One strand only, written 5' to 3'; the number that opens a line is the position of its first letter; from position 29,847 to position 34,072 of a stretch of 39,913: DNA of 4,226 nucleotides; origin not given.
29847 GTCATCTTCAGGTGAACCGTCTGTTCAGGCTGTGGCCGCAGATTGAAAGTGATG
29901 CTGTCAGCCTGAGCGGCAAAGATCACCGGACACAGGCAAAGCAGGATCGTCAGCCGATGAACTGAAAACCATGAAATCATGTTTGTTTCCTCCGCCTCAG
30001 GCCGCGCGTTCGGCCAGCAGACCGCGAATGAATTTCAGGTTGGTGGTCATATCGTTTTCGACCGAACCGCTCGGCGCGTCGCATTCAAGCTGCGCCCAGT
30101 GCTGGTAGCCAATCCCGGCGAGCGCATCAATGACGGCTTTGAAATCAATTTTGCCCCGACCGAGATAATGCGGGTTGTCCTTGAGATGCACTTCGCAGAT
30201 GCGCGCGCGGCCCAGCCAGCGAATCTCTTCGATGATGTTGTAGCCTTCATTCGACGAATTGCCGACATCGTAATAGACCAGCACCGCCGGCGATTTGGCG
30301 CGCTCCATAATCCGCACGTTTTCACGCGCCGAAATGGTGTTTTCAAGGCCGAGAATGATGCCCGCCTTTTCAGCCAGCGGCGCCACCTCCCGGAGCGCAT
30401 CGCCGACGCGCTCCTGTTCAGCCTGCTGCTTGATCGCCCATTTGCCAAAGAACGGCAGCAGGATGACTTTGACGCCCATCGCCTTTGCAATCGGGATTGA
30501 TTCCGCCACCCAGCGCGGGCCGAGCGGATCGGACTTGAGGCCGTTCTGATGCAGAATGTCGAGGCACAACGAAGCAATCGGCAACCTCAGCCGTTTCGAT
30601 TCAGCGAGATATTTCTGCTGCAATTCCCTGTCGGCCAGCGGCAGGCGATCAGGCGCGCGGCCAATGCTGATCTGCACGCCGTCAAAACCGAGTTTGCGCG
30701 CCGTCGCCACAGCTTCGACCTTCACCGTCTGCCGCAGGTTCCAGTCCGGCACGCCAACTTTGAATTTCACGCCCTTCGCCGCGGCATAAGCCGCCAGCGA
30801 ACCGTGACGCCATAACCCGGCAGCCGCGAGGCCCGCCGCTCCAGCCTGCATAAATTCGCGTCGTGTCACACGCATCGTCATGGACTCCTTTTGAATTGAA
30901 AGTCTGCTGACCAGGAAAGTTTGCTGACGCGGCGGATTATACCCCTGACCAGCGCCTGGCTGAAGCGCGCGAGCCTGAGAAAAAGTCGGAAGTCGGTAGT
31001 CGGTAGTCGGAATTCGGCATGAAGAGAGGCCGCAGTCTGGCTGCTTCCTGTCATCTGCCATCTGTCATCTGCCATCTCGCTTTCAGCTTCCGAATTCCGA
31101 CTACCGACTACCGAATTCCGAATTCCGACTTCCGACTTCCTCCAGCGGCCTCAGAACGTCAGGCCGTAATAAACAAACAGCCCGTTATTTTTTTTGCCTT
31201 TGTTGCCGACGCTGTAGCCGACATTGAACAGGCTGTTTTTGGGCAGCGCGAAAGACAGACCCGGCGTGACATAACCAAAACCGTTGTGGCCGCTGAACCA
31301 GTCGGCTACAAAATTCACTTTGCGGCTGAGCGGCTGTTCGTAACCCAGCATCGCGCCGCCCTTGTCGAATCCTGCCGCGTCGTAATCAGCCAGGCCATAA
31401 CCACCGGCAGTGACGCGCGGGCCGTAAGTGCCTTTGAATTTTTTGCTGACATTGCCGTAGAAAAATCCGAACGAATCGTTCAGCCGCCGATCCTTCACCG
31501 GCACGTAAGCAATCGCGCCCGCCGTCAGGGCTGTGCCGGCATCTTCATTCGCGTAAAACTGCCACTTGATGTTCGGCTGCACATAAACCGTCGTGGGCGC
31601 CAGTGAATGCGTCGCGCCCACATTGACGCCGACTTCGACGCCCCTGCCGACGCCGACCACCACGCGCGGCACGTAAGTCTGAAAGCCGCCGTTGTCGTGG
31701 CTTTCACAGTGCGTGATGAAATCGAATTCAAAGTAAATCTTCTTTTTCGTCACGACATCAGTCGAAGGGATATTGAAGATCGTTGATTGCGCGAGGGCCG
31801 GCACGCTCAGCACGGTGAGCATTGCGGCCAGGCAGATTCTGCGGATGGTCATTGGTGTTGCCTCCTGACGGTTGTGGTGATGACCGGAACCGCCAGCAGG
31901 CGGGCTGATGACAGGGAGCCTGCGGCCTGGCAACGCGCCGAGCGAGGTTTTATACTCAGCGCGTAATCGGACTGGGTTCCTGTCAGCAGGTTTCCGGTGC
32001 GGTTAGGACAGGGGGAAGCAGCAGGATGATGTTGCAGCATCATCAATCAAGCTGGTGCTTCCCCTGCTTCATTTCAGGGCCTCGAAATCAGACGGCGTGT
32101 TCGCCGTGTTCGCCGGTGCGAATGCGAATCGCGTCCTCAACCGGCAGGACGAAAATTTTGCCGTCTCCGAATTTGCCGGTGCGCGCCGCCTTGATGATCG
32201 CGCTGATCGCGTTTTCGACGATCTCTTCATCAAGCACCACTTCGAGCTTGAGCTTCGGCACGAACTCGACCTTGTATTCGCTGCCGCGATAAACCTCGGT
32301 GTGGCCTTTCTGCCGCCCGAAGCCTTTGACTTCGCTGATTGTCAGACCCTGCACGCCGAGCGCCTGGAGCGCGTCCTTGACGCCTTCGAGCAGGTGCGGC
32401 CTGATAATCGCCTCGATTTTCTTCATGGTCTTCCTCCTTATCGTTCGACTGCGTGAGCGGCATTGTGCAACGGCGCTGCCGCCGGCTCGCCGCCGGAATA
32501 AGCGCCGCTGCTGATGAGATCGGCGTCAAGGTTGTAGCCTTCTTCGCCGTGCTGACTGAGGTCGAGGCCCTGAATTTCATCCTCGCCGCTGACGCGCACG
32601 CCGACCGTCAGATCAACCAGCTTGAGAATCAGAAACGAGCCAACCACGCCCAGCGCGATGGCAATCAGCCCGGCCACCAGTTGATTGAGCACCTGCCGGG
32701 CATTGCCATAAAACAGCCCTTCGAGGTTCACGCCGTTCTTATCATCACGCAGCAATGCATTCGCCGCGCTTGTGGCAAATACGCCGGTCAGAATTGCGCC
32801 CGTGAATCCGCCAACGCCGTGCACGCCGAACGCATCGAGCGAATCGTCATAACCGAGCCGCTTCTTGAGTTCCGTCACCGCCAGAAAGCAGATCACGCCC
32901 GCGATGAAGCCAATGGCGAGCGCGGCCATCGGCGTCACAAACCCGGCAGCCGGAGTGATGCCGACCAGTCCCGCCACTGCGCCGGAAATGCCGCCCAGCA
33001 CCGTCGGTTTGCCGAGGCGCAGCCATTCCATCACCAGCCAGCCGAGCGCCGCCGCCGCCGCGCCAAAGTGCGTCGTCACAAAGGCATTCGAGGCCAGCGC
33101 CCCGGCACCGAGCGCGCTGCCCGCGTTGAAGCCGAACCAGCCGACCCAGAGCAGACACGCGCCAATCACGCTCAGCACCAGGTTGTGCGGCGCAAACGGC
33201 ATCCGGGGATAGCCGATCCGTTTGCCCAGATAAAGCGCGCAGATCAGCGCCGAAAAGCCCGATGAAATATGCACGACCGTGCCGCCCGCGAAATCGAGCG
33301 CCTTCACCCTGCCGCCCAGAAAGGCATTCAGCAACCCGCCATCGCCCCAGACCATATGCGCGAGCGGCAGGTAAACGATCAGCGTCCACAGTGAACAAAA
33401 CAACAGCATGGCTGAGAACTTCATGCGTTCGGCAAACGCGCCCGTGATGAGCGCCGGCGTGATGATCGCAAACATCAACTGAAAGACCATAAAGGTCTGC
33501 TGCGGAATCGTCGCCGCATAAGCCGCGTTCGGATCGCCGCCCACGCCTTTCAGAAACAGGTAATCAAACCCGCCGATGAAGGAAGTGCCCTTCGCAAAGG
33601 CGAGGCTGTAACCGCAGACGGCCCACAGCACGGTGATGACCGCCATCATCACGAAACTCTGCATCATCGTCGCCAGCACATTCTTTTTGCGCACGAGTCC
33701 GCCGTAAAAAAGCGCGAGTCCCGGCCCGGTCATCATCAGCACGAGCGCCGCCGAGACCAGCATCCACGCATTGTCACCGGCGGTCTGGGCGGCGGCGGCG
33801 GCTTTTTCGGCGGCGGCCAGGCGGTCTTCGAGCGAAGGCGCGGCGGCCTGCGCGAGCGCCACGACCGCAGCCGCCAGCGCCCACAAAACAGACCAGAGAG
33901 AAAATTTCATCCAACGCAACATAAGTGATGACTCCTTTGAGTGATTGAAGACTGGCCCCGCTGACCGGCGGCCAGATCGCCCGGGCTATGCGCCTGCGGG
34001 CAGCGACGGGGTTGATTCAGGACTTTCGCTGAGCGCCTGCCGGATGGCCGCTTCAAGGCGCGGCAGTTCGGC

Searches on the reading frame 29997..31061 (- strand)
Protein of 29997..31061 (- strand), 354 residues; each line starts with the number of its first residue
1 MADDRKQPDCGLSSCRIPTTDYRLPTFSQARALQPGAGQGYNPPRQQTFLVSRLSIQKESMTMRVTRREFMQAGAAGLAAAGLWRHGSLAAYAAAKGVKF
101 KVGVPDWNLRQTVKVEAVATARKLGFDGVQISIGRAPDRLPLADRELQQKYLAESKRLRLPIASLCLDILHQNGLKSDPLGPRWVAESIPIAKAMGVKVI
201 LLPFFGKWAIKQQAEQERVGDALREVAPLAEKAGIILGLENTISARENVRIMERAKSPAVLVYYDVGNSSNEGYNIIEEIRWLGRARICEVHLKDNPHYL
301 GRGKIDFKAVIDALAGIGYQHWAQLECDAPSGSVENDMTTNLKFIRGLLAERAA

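Call 26: search_protein_families(library=pfam, proteins=[window:29997-31061:-], max_evalue=0.001)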
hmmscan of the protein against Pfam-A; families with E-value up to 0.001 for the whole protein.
window:29997-31061:- (354 aa): 1 family
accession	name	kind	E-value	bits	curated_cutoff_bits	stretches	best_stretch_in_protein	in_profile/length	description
PF01261.30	AP_endonuc_2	-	9e-28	98.1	31.1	1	119-346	2-247/249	Xylose isomerase-like TIM barrel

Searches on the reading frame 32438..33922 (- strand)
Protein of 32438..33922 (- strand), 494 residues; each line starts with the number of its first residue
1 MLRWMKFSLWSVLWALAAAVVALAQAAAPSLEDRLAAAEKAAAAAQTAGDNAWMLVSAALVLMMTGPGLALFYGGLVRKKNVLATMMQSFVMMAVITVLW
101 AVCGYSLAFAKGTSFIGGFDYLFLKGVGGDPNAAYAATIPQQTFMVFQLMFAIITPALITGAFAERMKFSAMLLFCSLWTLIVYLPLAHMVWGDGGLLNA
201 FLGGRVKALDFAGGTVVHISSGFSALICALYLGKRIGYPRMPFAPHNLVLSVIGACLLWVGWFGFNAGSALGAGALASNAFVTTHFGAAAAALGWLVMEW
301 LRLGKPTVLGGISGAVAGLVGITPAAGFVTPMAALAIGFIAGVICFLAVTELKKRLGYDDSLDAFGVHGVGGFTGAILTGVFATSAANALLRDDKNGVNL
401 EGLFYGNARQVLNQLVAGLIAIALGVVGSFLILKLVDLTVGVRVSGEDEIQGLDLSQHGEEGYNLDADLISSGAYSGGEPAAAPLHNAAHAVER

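Call 26: search_protein_families(library=pfam, proteins=[window:32438-33922:-], max_evalue=0.001)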
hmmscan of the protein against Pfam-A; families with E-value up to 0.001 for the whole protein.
window:32438-33922:- (494 aa): 1 family
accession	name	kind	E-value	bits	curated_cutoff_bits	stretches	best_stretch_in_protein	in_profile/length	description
PF00909.26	Ammonium_transp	-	1.4e-123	413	23.2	1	52-463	1-399/399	Ammonium Transporter Family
